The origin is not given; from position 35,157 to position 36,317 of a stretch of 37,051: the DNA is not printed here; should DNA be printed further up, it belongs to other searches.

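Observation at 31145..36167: Translationally coupled array of five divergent PhyH-family oxygenase paralogs interrupted by one methyltransferase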

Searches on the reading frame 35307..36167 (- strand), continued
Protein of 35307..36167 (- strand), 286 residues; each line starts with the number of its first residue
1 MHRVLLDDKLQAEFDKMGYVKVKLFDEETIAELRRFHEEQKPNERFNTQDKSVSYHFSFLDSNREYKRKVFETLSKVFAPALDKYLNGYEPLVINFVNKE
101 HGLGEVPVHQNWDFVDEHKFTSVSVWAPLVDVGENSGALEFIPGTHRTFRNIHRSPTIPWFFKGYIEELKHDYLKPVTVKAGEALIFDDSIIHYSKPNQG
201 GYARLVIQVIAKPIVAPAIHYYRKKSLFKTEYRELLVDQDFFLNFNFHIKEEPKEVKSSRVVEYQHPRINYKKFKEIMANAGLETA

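Call 54: find_related_loci(query=A3, collection=metagenome_contigs, flank=10000)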
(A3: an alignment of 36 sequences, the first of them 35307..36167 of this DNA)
Query A3 (286 aa) in metagenome_contigs; peptide patterns used: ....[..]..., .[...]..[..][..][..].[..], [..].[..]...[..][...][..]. (x = any residue, [..] = any of these).
507 stretches matched a pattern; 145 encode a relative of the query (tblastn E <= 1e-3); the best 80 are kept; 80 distinct loci.
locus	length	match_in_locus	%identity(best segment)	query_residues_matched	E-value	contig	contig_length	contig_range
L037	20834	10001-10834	59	1-278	3e-105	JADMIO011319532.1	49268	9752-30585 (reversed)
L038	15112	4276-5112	56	1-279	3e-104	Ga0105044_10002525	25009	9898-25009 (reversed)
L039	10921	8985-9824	56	1-280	5e-104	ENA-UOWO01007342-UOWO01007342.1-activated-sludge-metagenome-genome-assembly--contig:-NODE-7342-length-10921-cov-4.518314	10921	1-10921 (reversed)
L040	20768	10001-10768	44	1-260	2e-63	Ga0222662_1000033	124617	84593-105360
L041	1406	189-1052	38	1-283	6e-67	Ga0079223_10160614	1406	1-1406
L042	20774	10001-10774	41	1-252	5e-63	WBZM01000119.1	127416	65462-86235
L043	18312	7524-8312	39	1-256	1e-61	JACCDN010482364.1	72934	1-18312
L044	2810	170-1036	37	1-284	2e-61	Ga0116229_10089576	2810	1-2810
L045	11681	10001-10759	39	1-246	9e-61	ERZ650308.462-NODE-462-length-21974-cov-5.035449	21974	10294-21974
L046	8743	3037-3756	44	2-245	2e-60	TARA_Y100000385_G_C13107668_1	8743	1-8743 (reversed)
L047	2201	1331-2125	39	1-270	3e-61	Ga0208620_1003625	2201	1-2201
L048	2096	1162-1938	40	1-264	5e-61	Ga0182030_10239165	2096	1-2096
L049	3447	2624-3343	44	2-245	7e-60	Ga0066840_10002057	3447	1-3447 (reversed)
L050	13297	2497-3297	42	1-276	2e-59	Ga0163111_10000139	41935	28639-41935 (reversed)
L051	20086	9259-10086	39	4-274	2e-59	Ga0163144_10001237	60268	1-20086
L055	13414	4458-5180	40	10-252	4e-57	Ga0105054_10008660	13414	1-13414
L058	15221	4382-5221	38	1-278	3e-56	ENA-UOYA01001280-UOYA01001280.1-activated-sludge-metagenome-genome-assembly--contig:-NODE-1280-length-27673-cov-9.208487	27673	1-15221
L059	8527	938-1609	41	1-226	4e-56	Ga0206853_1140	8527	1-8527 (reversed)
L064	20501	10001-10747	39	4-256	5e-54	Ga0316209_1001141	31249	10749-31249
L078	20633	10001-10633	38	3-213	8e-41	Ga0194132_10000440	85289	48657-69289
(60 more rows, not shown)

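Call 62: search_protein_representatives(alignment_id=A3)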
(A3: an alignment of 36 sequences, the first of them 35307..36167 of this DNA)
Query: 36 sequences, 286 profile positions. Proteins with E-value up to 0.001 (for the whole library): 6451; up to 1e-10: 2819; up to 1e-30: 1744. The best 150 are listed.
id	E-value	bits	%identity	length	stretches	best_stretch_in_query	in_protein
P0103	1.2e-216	733.4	-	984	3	1-278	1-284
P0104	9.7e-160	546.7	-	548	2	2-275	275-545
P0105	2.9e-156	535.3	-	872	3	2-278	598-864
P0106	2.2e-153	525.9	-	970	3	5-274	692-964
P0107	4.7e-149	511.6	-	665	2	2-275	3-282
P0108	6.5e-141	484.9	-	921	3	3-277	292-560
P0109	9.3e-141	484.4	-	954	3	5-274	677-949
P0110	2.0e-140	483.3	-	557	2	14-278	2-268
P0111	1.5e-139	480.4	-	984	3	5-278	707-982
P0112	5.3e-138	475.4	-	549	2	2-279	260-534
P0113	2.4e-130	450.2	-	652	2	1-277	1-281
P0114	3.9e-128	443.0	-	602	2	2-284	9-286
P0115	7.9e-126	435.4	-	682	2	1-280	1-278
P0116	1.2e-123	428.3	-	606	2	2-254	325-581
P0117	3.5e-121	420.2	-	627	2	2-251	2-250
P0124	1.6e-115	401.6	-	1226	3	1-278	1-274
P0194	5.4e-85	301.4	-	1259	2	9-270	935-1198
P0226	5.3e-71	255.5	-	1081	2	2-277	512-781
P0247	2.8e-68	246.6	-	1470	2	5-278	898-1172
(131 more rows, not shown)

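Call 64: search_protein_families(library=pfam, proteins=[P0194, P0247, P0124, P0103], max_evalue=1)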
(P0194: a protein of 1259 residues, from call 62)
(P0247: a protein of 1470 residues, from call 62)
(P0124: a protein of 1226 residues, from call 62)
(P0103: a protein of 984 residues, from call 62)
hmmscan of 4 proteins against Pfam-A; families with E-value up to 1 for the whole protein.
P0194 (1259 aa): 8 families
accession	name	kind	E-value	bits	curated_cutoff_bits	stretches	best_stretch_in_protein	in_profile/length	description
PF05721.19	PhyH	-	2.4e-41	142.8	22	2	943-1131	4-211/213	Phytanoyl-CoA dioxygenase (PhyH)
PF01040.23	UbiA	-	1.3e-14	54.6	34.2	1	271-506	6-230/250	UbiA prenyltransferase family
PF13649.12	Methyltransf_25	-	3.8e-08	34.4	27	1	53-137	2-91/97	Methyltransferase domain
PF13759.12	2OG-FeII_Oxy_5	-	2e-06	28.6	27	2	1098-1135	63-99/101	Putative 2OG-Fe(II) oxygenase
PF08241.18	Methyltransf_11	-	2.8e-06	28.3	21.2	1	53-146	1-94/95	Methyltransferase domain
PF13847.12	Methyltransf_31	-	5.9e-06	26.5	27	1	49-144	4-106/145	Methyltransferase domain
PF08242.18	Methyltransf_12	-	1e-05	26.6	30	1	53-144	1-97/98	Methyltransferase domain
PF13489.12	Methyltransf_23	-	1.9e-05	24.9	27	1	37-147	11-116/164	Methyltransferase domain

P0247 (1470 aa): 36 families (the best 25 are shown)
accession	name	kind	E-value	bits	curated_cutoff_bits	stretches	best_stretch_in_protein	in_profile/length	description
PF05721.19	PhyH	-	1.3e-30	107.7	22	2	908-1098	2-211/213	Phytanoyl-CoA dioxygenase (PhyH)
PF13414.12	TPR_11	-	1.1e-29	102.3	26.8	4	1375-1415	1-41/42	TPR repeat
PF00515.34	TPR_1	-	2.3e-23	81.4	27.8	3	1403-1435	2-34/34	Tetratricopeptide repeat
PF01040.23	UbiA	-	1.2e-22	80.9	34.2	1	223-447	13-227/250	UbiA prenyltransferase family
PF07719.23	TPR_2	-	2.4e-22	77.6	27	3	1369-1401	2-34/34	Tetratricopeptide repeat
PF13432.12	TPR_16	-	1.8e-20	73.4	32.7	3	1406-1468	1-63/65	Tetratricopeptide repeat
PF13428.12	TPR_14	-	8.7e-16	57.3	23.5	2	1369-1410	2-43/44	Tetratricopeptide repeat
PF13431.12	TPR_17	-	1.4e-15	56.6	24.4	3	1391-1422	2-33/34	Tetratricopeptide repeat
PF14559.12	TPR_19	-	6e-15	55.8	25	3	1378-1422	1-45/68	Tetratricopeptide repeat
PF13181.12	TPR_8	-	1.4e-13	50.3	25.7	3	1403-1435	2-34/34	Tetratricopeptide repeat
PF13176.12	TPR_7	-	9.7e-12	44.4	27.9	2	1406-1434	3-31/36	Tetratricopeptide repeat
PF13424.12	TPR_12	-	2.5e-09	37.6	30.1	1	1370-1431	5-74/77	Tetratricopeptide repeat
PF13174.12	TPR_6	-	2e-08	34.7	26.3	2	1405-1434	3-32/33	Tetratricopeptide repeat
PF23914.1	TPR_CcmH_CycH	-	4.4e-07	30.3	42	2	1354-1428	70-147/158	Cytochrome c-type biogenesis protein H TPR domain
PF13371.12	TPR_9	-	6.9e-06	26.4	35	1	1375-1438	2-65/73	Tetratricopeptide repeat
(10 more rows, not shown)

P0124 (1226 aa): 5 families
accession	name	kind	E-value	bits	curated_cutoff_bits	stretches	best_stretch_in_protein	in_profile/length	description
PF05721.19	PhyH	-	3.8e-62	210.8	22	3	15-202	2-211/213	Phytanoyl-CoA dioxygenase (PhyH)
PF05118.21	Asp_Arg_Hydrox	-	2.5e-48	164.3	22.6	1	1033-1188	1-157/157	Aspartyl/Asparaginyl beta-hydroxylase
PF13640.12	2OG-FeII_Oxy_3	-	2.2e-08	35.4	27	1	727-837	5-95/98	2OG-Fe(II) oxygenase superfamily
PF07883.17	Cupin_2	-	1.7e-07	31.3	27.2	1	1140-1181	26-67/70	Cupin domain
PF13759.12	2OG-FeII_Oxy_5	-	3.4e-07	31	27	1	798-836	61-99/101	Putative 2OG-Fe(II) oxygenase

P0103 (984 aa): 4 families
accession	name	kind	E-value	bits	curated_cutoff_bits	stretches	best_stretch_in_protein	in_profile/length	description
PF05721.19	PhyH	-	9.1e-65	219.3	22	3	601-790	2-213/213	Phytanoyl-CoA dioxygenase (PhyH)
PF13640.12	2OG-FeII_Oxy_3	-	2.4e-05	25.6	27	1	391-495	8-94/98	2OG-Fe(II) oxygenase superfamily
PF13759.12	2OG-FeII_Oxy_5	-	0.0012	19.6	27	0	760-790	67-97/101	Putative 2OG-Fe(II) oxygenase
PF16387.11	DUF4996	-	0.15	13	33.7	1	588-653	20-84/102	Domain of unknown function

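Call 65: list_cluster_members(proteins=[P0194, P0247, P0124, P0103, P0105, P0106, P0108, P0226])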
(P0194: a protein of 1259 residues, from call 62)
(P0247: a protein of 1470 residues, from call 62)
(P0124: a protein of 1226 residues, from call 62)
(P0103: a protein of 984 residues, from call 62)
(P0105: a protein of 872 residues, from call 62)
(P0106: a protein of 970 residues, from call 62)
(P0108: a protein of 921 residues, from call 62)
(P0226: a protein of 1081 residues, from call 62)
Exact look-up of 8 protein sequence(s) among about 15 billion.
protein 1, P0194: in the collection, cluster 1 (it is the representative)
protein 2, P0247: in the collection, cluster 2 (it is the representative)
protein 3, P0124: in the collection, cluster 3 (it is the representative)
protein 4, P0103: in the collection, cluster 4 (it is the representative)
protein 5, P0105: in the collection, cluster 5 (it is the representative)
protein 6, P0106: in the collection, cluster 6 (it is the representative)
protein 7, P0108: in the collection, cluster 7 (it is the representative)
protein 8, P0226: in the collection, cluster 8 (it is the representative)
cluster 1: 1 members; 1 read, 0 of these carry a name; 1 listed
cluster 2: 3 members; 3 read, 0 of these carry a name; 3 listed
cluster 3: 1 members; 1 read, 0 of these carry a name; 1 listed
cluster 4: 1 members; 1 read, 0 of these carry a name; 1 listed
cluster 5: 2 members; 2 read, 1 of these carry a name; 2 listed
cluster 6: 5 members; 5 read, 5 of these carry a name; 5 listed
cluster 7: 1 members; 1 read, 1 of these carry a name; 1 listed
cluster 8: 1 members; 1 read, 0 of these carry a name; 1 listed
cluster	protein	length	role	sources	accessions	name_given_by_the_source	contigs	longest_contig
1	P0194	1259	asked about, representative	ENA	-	-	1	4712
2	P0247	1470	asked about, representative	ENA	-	-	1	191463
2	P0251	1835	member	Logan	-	-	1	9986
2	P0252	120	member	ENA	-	-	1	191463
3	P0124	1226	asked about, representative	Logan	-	-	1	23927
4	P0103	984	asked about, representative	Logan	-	-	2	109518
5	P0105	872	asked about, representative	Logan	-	-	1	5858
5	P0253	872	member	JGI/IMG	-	ectoine hydroxylase-related dioxygenase (phytanoyl-CoA dioxygenase family)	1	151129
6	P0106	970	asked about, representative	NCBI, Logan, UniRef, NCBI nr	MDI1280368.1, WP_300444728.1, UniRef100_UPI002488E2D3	phytanoyl-CoA dioxygenase family protein [Brevundimonas sp.] | phytanoyl-CoA dioxygenase family protein n=1 Tax=Brevundimonas sp. TaxID=1871086 ...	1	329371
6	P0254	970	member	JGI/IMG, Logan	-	ectoine hydroxylase-related dioxygenase (phytanoyl-CoA dioxygenase family)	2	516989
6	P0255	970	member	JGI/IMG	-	ectoine hydroxylase-related dioxygenase (phytanoyl-CoA dioxygenase family)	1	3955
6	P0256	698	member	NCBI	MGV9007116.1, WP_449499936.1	MAG: phytanoyl-CoA dioxygenase family protein [Brevundimonas sp.]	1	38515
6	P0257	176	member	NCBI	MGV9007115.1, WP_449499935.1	MAG: phytanoyl-CoA dioxygenase family protein [Brevundimonas sp.]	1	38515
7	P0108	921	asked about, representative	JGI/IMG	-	ectoine hydroxylase-related dioxygenase (phytanoyl-CoA dioxygenase family)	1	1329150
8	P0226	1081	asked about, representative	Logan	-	-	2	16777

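Call 66: find_encoding_contigs(protein=P0106, flank=10000, max_places=1)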
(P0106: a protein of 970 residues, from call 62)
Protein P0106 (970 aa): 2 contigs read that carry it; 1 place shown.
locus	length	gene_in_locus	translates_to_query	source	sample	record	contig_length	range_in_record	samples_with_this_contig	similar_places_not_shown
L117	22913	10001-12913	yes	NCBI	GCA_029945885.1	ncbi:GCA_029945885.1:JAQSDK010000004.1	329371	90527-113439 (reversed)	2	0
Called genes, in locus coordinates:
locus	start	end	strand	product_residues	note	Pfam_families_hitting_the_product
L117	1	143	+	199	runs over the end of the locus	PF00440:TetR_N, PF14246:TetR_C_7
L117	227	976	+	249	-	PF02633:Creatininase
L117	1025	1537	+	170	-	PF09361:Phasin_2 (weak)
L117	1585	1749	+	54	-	-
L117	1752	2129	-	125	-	PF00355:Rieske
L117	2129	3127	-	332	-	PF01210:NAD_Gly3P_dh_N, PF07479:NAD_Gly3P_dh_C, PF20618:GPD_NAD_C_bact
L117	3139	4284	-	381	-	PF00814:TsaD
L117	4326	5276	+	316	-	PF01379:Porphobil_deam, PF03900:Porphobil_deamC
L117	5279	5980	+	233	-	PF02602:HEM4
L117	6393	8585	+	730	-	PF01590:GAF, PF13185:GAF_2, PF00989:PAS (weak), PF08448:PAS_4, PF13426:PAS_9 (weak), PF00512:HisKA, PF02518:HATPase_c, PF00072:Response_reg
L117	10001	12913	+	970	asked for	PF05721:PhyH, PF05118:Asp_Arg_Hydrox (faint), PF05721:PhyH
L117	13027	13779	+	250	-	PF02353:CMAS, PF13489:Methyltransf_23, PF13649:Methyltransf_25, PF13847:Methyltransf_31, PF08241:Methyltransf_11, PF08242:Methyltransf_12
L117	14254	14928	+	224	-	PF13545:HTH_Crp_2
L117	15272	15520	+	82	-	-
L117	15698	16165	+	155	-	-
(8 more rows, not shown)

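Call 68: search_protein_families(library=pfam, proteins=[L058:9176-10465:-, L046:396-1292:-, L059:2626-3633:+, L055:2120-3178:+, L064:6314-7279:+, L036:18137-19093:-, L078:4475-6001:+], max_evalue=1)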
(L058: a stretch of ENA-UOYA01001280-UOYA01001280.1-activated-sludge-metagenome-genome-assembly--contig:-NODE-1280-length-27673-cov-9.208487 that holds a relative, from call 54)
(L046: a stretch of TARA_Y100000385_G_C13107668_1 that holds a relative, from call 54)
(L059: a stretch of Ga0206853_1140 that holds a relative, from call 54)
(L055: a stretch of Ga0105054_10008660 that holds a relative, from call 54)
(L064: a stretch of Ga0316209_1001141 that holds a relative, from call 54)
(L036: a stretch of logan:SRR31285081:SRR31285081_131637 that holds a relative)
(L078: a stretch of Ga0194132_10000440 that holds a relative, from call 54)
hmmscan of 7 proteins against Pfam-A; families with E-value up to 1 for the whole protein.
L058:9176-10465:- (429 aa): 13 families
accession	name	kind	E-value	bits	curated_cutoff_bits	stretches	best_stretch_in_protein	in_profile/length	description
PF00005.33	ABC_tran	-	1.6e-19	71.3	25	1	48-179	1-135/137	ABC transporter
PF03215.21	Rad17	-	0.00071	20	23.8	1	44-82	31-69/186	Rad17 P-loop domain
PF13304.12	AAA_21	-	0.00077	20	27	1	61-81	2-22/304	AAA domain, putative AbiEii toxin, Type IV TA system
PF13175.12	AAA_15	-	0.0025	17.9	32.1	1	48-79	14-44/374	AAA ATPase domain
PF13555.12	AAA_29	-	0.0044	17.2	27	1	52-86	16-50/61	P-loop containing region of AAA domain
PF02463.25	SMC_N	-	0.025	14.5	40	1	59-76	25-42/220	RecF/RecN/SMC N terminal domain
PF13476.12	AAA_23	-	0.028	15.5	27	1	52-78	14-39/201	AAA domain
PF02456.21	Adeno_IVa2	-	0.055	12.7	21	1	32-89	57-120/370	Adenovirus IVa2 protein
PF19040.6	SGNH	-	0.14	12.3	27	1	179-229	123-167/248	SGNH domain (fused to AT3 domains)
PF13401.12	AAA_22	-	0.16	12.7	27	1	59-92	6-33/130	AAA domain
PF01078.27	Mg_chelatase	-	0.18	11.6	20.3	1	63-95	27-59/207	Magnesium chelatase, subunit ChlI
PF00931.28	NB-ARC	-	0.2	11.3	23.5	1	56-76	19-36/248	NB-ARC domain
PF13191.12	AAA_16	-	0.25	12.2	32.6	1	58-96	24-63/167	AAA ATPase domain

L046:396-1292:- (298 aa): 0 families

L059:2626-3633:+ (335 aa): 2 families
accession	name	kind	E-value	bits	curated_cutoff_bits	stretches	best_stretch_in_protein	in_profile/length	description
PF13243.12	SQHop_cyclase_C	-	1e-05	25.2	26.1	1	201-256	59-118/319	Squalene-hopene cyclase C-terminal domain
PF13249.12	SQHop_cyclase_N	-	0.22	11.1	26.2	1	196-254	12-70/291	Squalene-hopene cyclase N-terminal domain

L055:2120-3178:+ (352 aa): 1 family
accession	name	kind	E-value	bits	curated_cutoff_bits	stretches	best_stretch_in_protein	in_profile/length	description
PF04307.19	YdjM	-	7.4e-34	117.2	29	1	1-181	1-172/176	YdjM inner membrane protein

L064:6314-7279:+ (321 aa): 11 families
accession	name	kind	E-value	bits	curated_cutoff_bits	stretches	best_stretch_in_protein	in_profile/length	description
PF01370.27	Epimerase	-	2.9e-54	184.5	20.9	1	11-247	1-240/240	NAD dependent epimerase/dehydratase family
PF16363.11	GDP_Man_Dehyd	-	2.4e-49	169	27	1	12-308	1-330/332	GDP-mannose 4,6 dehydratase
PF01073.25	3Beta_HSD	-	2.6e-18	66.5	22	1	12-225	1-220/280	3-beta hydroxysteroid dehydrogenase/isomerase family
PF02719.21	Polysacc_synt_2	-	8e-14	51.9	20.2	1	11-269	1-251/293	Polysaccharide biosynthesis protein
PF04321.23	RmlD_sub_bind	-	3.1e-10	40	27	1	10-294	2-260/287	RmlD substrate binding domain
PF07993.18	NAD_binding_4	-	1.1e-09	38.3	20.1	1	13-185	1-208/258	Male sterility protein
PF13460.12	NAD_binding_10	-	4.1e-08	33.8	27.2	1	15-182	1-144/184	NAD(P)H-binding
PF05368.20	NmrA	-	7.6e-05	22.9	27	1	8-129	2-107/298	NmrA-like family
PF03435.24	Sacchrp_dh_NADP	-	0.00094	20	25.1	1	16-74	5-65/129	Saccharopine dehydrogenase NADP binding domain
PF08659.16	KR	-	0.017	15.5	22.6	1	11-135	3-143/180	KR domain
PF00106.31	adh_short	-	0.018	15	26.6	1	11-75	3-68/195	short chain dehydrogenase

L036:18137-19093:- (318 aa): 0 families

L078:4475-6001:+ (508 aa): 2 families
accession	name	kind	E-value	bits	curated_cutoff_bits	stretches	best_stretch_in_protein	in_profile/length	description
PF13472.12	Lipase_GDSL_2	-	7e-07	30.3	32.9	1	269-492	1-177/178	GDSL-like Lipase/Acylhydrolase family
PF00657.28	Lipase_GDSL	-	0.0032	18.1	23.6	1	269-498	3-208/208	GDSL-like Lipase/Acylhydrolase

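Call 78: search_solved_structures(query=A3, max_evalue=1, show_alignments=0)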
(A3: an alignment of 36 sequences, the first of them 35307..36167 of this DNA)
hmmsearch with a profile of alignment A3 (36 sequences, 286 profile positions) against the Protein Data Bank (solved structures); distinct sequences matched with E-value up to 1: 35.
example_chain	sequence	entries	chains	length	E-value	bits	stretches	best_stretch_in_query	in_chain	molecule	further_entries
9c9n_A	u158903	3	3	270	6.6e-10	41.8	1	93-211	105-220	Fe/2-OG dependent dioxygenase MysH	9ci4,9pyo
9pze_A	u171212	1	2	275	6.8e-10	41.8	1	93-211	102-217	Fe/2-OG dependent dioxygenase MysH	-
2a1x_A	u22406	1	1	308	1.9e-09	40.4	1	101-241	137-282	Phytanoyl-CoA dioxygenase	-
2opw_A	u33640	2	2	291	2.4e-09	40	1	69-207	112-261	PHYHD1 protein | Phytanoyl-CoA dioxygenase domain-containing protein 1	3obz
5epa_A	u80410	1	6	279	3.6e-07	32.9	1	15-211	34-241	SnoK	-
4xaa_A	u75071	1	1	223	4.6e-06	29.3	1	95-208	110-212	Putative oxygenase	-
4xab_A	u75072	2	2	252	7.7e-05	25.2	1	107-211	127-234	EvdO2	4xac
6ec3_A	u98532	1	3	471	8.6e-05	25.1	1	91-208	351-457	Methyltransferase domain-containing protein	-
2fct_A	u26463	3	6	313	8.9e-05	25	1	122-149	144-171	syringomycin biosynthesis enzyme 2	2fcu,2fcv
3emr_A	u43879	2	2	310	0.00018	24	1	13-154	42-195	EctD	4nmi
7fcb_C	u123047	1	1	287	0.0018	20.8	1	23-223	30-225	2-oxoglutarate/Fe(II)-dependent dioxygenase SptF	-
5ep9_A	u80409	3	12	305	0.0018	20.7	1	112-207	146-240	SnoN,Epimerase SnoN | SnoN,SnoN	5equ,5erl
3gja_A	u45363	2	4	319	0.0025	20.3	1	122-150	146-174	CytC3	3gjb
7de0_B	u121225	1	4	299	0.0028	20.1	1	121-149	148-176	FtmOx1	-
9les_A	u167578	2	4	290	0.0032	19.9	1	121-149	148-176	Verruculogen synthase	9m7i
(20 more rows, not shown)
